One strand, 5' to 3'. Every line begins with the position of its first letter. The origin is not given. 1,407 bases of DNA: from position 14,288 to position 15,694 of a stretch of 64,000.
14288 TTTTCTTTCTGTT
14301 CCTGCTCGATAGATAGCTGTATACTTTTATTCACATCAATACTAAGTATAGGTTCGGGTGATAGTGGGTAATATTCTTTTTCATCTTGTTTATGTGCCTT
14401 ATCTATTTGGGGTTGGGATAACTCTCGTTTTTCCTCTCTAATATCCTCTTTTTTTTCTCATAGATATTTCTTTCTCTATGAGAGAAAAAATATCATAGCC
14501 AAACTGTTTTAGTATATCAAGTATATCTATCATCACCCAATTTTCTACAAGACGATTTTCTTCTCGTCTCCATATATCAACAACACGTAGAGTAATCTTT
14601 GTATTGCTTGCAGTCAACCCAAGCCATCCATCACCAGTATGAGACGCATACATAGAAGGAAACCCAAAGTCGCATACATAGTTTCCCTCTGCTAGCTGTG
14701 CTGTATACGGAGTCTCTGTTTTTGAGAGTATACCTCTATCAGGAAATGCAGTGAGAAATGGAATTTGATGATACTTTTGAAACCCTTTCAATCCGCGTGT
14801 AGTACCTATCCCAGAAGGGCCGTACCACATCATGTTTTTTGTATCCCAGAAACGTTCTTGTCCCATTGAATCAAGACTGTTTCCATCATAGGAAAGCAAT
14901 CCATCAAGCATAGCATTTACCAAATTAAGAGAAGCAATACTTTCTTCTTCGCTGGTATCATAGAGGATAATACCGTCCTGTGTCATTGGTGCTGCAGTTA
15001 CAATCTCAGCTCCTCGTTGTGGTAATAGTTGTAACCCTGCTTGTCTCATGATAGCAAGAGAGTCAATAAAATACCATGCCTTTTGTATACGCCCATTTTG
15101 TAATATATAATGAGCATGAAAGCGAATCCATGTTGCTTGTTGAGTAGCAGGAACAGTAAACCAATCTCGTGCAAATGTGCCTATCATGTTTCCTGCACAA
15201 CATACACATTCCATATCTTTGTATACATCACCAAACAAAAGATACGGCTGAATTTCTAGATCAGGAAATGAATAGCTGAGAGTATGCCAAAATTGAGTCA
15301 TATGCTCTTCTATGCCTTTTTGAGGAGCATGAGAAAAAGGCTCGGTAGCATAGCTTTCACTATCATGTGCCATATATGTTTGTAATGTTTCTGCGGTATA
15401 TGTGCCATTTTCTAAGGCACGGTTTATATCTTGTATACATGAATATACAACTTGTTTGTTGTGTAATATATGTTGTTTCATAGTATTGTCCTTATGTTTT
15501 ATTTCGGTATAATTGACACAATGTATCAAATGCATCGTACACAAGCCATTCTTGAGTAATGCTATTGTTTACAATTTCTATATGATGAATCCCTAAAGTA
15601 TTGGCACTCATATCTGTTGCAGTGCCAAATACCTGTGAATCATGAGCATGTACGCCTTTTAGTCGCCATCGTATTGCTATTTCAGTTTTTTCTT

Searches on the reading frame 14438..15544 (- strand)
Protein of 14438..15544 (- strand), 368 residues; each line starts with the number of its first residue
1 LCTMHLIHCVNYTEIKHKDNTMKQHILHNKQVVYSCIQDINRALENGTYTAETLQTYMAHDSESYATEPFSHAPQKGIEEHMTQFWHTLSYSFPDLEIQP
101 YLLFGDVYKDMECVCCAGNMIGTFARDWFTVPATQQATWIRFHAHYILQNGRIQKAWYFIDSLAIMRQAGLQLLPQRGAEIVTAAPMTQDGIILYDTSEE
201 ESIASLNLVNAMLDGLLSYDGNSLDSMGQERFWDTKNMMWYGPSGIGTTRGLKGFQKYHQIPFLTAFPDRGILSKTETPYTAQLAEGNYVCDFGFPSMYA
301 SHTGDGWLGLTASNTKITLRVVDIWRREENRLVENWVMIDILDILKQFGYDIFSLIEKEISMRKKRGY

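Call 97: search_protein_families(library=pfam, proteins=[window:14438-15544:-], max_evalue=0.0001)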
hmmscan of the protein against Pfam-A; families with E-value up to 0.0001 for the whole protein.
window:14438-15544:- (368 aa): 2 families
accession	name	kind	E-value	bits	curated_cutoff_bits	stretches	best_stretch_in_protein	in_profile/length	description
PF07366.18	SnoaL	-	1.3e-19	70.7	28.4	2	52-168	17-125/126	SnoaL-like polyketide cyclase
PF12680.13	SnoaL_2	-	5e-07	30.7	27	0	43-154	7-100/102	SnoaL-like domain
